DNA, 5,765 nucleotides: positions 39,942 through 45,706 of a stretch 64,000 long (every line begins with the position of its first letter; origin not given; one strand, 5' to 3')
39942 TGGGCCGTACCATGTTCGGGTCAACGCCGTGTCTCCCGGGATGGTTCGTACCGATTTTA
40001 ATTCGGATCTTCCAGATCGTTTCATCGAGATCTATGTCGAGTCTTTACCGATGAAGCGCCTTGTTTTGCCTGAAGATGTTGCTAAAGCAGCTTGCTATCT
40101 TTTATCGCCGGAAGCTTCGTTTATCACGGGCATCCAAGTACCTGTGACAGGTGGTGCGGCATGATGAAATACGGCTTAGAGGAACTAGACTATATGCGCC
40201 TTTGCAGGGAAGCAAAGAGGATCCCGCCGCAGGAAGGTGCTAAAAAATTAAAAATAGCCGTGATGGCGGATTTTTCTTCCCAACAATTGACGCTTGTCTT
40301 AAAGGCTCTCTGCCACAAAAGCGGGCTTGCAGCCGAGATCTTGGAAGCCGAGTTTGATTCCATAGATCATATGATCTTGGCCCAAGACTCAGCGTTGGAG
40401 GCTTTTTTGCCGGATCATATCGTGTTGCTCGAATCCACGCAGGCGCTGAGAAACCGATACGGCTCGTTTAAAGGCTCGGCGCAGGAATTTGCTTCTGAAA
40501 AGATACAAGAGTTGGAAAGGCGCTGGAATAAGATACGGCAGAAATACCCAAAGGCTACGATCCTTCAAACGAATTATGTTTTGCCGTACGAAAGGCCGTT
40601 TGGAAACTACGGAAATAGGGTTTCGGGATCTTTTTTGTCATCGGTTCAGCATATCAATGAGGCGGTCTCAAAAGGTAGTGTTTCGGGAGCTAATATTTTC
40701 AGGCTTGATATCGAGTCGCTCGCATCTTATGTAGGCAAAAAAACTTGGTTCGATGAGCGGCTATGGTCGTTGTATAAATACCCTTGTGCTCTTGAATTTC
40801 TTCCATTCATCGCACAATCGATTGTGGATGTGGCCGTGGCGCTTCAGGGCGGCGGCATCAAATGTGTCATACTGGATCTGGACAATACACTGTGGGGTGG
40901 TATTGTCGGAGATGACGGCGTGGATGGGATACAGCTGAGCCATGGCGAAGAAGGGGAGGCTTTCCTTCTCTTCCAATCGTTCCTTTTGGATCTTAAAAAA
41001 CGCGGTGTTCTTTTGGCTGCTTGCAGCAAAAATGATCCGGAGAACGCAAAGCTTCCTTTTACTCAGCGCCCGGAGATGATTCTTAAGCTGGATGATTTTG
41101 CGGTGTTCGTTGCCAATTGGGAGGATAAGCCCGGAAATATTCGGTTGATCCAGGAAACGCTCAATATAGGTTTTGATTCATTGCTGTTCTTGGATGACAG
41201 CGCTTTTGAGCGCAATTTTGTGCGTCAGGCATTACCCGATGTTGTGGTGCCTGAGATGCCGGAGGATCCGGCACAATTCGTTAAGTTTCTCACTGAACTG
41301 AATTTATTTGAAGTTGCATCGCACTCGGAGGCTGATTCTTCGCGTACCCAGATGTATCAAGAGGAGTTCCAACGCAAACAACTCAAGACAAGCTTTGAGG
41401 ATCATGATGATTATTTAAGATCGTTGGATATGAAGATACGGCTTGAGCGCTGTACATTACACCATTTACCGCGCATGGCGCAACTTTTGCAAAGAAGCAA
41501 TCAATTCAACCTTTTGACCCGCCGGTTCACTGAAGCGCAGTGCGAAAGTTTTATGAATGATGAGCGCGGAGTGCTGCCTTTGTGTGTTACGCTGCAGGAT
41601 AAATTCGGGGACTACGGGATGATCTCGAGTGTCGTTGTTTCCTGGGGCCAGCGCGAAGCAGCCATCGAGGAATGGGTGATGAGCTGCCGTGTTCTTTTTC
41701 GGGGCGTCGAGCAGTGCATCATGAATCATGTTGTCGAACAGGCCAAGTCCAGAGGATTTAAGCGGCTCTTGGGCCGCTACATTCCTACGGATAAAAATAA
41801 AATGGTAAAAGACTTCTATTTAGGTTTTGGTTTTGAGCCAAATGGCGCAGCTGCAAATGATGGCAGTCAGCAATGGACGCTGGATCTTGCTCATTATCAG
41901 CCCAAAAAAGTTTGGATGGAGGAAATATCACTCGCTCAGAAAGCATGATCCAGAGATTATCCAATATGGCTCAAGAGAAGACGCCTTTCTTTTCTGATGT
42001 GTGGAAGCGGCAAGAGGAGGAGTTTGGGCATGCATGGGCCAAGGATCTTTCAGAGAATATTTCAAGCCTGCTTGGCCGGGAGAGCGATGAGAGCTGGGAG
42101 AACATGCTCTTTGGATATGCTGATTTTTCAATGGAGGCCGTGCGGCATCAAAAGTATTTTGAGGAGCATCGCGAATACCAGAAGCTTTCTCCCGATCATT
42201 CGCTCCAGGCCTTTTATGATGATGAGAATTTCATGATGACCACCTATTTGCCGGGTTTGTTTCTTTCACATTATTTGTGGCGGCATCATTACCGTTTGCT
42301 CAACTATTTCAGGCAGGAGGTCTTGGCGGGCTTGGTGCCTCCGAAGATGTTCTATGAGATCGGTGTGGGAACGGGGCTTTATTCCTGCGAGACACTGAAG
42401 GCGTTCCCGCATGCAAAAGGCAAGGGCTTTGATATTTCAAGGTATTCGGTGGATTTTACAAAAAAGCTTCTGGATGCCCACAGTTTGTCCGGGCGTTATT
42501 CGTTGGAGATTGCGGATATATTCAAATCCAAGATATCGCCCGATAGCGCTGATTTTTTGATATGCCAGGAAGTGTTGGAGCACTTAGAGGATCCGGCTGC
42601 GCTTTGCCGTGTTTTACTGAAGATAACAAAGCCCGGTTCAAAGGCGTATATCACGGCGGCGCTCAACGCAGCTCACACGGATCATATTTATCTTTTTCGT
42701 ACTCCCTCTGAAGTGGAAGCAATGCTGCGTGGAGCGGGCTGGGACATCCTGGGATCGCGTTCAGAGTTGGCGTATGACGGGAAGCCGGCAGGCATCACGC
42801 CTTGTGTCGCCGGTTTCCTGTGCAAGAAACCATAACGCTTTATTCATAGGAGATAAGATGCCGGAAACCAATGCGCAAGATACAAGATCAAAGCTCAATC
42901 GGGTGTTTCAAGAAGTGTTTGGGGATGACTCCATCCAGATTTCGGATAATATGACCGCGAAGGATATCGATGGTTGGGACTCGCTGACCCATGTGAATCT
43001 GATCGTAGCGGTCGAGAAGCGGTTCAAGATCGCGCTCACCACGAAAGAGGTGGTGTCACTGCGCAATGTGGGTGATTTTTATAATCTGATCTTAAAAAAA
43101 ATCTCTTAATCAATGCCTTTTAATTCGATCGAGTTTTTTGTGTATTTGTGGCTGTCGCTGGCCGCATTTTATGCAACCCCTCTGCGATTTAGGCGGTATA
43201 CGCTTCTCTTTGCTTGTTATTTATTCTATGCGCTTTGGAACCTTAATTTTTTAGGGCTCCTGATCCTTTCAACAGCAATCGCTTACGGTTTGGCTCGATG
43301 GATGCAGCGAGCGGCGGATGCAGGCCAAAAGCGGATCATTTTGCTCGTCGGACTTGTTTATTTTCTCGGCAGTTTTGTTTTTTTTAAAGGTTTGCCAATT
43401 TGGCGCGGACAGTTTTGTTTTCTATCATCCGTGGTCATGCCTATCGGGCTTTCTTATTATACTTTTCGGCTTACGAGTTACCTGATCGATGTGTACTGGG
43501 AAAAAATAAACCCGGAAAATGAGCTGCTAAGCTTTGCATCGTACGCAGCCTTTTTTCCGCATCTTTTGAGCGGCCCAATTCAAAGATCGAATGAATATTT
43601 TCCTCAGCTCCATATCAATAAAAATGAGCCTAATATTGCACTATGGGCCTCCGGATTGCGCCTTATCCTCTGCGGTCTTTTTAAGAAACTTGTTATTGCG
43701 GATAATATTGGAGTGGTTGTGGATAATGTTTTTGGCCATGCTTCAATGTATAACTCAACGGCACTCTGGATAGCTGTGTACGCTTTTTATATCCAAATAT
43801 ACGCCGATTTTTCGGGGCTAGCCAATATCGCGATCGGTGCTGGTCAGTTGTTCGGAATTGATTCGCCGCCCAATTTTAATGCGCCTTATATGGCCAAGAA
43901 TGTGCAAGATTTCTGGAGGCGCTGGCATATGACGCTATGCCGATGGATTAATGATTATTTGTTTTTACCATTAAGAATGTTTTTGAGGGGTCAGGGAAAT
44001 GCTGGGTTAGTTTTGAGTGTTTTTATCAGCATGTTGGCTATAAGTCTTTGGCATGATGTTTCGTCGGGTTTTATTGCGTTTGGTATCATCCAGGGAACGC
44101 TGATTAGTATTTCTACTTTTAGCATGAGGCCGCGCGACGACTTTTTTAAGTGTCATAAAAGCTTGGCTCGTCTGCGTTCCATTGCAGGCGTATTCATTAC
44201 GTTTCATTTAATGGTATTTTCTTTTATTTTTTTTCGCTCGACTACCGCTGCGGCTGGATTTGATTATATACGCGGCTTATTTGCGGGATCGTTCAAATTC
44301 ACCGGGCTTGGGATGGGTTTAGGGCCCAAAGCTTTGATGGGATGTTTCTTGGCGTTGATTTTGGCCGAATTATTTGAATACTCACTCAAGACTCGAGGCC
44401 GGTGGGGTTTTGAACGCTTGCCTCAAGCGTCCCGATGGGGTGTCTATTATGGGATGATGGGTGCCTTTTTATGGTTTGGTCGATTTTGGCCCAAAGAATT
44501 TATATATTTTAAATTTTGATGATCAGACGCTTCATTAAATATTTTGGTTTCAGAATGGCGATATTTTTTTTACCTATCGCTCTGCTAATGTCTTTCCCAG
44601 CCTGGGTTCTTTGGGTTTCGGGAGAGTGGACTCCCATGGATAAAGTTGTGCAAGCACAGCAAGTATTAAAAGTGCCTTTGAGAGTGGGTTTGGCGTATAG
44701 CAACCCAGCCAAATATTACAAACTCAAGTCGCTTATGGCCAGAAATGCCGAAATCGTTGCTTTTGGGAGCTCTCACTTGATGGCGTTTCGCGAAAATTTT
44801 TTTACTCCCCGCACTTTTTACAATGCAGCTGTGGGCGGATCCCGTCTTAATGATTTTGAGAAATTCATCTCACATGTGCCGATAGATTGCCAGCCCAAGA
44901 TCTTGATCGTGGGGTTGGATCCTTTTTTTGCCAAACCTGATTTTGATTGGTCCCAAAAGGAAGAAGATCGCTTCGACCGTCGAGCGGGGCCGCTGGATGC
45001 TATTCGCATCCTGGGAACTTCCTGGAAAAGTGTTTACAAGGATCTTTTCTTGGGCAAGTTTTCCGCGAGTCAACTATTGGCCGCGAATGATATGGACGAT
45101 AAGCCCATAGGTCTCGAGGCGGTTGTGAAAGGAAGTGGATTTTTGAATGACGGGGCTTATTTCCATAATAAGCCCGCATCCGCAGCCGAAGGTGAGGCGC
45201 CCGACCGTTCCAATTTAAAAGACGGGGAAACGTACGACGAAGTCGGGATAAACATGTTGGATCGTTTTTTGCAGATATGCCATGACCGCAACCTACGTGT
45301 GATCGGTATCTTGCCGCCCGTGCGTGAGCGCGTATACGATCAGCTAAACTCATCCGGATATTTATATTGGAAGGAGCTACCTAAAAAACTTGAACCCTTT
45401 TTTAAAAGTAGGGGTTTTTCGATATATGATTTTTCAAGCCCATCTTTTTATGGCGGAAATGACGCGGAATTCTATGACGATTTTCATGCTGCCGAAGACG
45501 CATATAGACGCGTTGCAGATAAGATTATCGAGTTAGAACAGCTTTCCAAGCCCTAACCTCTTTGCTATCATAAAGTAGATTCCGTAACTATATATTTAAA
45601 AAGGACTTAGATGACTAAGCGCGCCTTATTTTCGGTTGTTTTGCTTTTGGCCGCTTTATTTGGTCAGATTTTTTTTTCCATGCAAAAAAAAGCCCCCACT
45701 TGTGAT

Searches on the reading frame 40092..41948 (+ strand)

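Call 5: search_protein_families(library=pfam, proteins=[window:40092-41948:+], max_evalue=0.01)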
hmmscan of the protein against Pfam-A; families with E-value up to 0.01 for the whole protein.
window:40092-41948:+ (618 aa): 1 family
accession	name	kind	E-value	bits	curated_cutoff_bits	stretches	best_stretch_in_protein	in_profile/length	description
PF21211.3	FkbH_N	-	8.7e-30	104.5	27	1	54-247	1-190/192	FkbH, N-terminal domain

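Call 52: search_protein_families(library=ncbifam, proteins=[window:40092-41948:+], max_evalue=0.001)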
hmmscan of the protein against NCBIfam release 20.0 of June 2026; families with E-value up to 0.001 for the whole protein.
window:40092-41948:+ (618 aa): 2 families
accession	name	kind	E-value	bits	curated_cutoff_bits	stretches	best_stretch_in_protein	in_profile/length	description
TIGR01686.1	FkbH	subfamily_domain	2.6e-92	309.4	146.65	1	256-582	3-320/323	FkbH domain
TIGR01681.1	HAD-SF-IIIC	subfamily_domain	1e-16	61.9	35.75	1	257-377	1-128/132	HAD-IIIC family phosphatase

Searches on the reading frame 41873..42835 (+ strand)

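Call 5: search_protein_families(library=pfam, proteins=[window:41873-42835:+], max_evalue=0.01)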
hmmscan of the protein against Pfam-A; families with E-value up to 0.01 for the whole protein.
window:41873-42835:+ (320 aa): 6 families
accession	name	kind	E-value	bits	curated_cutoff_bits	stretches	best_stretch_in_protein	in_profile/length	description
PF08241.18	Methyltransf_11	-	2.5e-10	41.3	21.2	1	162-259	2-94/95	Methyltransferase domain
PF13847.12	Methyltransf_31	-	7e-10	39.2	27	1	160-263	7-112/145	Methyltransferase domain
PF08242.18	Methyltransf_12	-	7.2e-09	36.7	30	1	162-256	2-96/98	Methyltransferase domain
PF13649.12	Methyltransf_25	-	1.7e-08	35.5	27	1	162-255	3-96/97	Methyltransferase domain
PF13489.12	Methyltransf_23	-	6.1e-08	33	27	1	140-267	6-123/164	Methyltransferase domain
PF00891.24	Methyltransf_2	-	0.00082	19.2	22.3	1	158-250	64-150/210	O-methyltransferase domain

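Call 52: search_protein_families(library=ncbifam, proteins=[window:41873-42835:+], max_evalue=0.001)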
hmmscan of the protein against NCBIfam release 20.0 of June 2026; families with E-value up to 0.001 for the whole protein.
window:41873-42835:+ (320 aa): 3 families
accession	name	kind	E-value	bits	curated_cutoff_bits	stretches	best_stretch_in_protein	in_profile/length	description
TIGR01983.1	UbiG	equivalog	3.8e-07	29.7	102.95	1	160-262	53-153/228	bifunctional 2-polyprenyl-6-hydroxyphenol methylase/3-demethylubiquinol 3-O-methyltransferase UbiG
TIGR02072.1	BioC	equivalog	3.2e-05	23.9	184.95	1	141-257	22-129/244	malonyl-ACP O-methyltransferase BioC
NF000488.1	chrB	exception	0.00035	20.1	620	1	157-198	90-131/280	23S rRNA (guanine(748)-N(1))-methyltransferase ChrB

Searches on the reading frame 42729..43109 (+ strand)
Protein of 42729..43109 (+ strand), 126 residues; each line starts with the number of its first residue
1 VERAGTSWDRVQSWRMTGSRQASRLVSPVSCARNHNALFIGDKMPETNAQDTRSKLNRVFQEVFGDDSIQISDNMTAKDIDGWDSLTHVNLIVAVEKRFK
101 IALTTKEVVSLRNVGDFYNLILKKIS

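Call 5: search_protein_families(library=pfam, proteins=[window:42729-43109:+], max_evalue=0.01)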
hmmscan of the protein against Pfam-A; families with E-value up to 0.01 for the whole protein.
window:42729-43109:+ (126 aa): 1 family
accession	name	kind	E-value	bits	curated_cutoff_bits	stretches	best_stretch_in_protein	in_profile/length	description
PF00550.31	PP-binding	-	9.5e-05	23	20.8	1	56-121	3-67/67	Phosphopantetheine attachment site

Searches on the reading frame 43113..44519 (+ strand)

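Call 5: search_protein_families(library=pfam, proteins=[window:43113-44519:+], max_evalue=0.01)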
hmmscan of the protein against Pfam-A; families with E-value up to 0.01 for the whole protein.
window:43113-44519:+ (468 aa): 2 families
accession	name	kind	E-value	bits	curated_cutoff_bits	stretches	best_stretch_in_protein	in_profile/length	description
PF03062.24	MBOAT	-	5e-20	72.5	27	1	138-370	81-329/337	MBOAT, membrane-bound O-acyltransferase family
PF13813.11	MBOAT_2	-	0.0012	19.5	25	1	252-317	2-67/85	Membrane bound O-acyl transferase family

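Call 52: search_protein_families(library=ncbifam, proteins=[window:43113-44519:+], max_evalue=0.001)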
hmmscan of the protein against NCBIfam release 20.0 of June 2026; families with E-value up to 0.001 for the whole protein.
window:43113-44519:+ (468 aa): 1 family
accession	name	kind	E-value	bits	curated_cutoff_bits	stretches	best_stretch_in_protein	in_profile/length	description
TIGR04091.1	LTA_dltB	equivalog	1.1e-51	176.3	375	1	2-375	2-377/380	D-alanyl-lipoteichoic acid biosynthesis protein DltB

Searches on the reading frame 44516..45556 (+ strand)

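Call 5: search_protein_families(library=pfam, proteins=[window:44516-45556:+], max_evalue=0.01)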
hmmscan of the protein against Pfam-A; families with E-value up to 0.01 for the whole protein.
window:44516-45556:+ (346 aa): 3 families
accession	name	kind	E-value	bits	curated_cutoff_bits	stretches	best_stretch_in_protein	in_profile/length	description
PF07611.17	DUF1574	-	0.00013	21.9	29.1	1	189-338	194-339/342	Protein of unknown function (DUF1574)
PF04914.18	DltD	-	0.00017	21.5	22.7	1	248-326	258-332/348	DltD protein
PF00657.28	Lipase_GDSL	-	0.0017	18.9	23.6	0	256-337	123-208/208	GDSL-like Lipase/Acylhydrolase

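Call 52: search_protein_families(library=ncbifam, proteins=[window:44516-45556:+], max_evalue=0.001)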
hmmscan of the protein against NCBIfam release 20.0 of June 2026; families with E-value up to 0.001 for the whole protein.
window:44516-45556:+ (346 aa): 1 family
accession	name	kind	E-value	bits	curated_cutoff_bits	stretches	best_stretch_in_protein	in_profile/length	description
TIGR04092.1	LTA_DltD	equivalog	2.9e-05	23.6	150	1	248-324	294-366/383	D-alanyl-lipoteichoic acid biosynthesis protein DltD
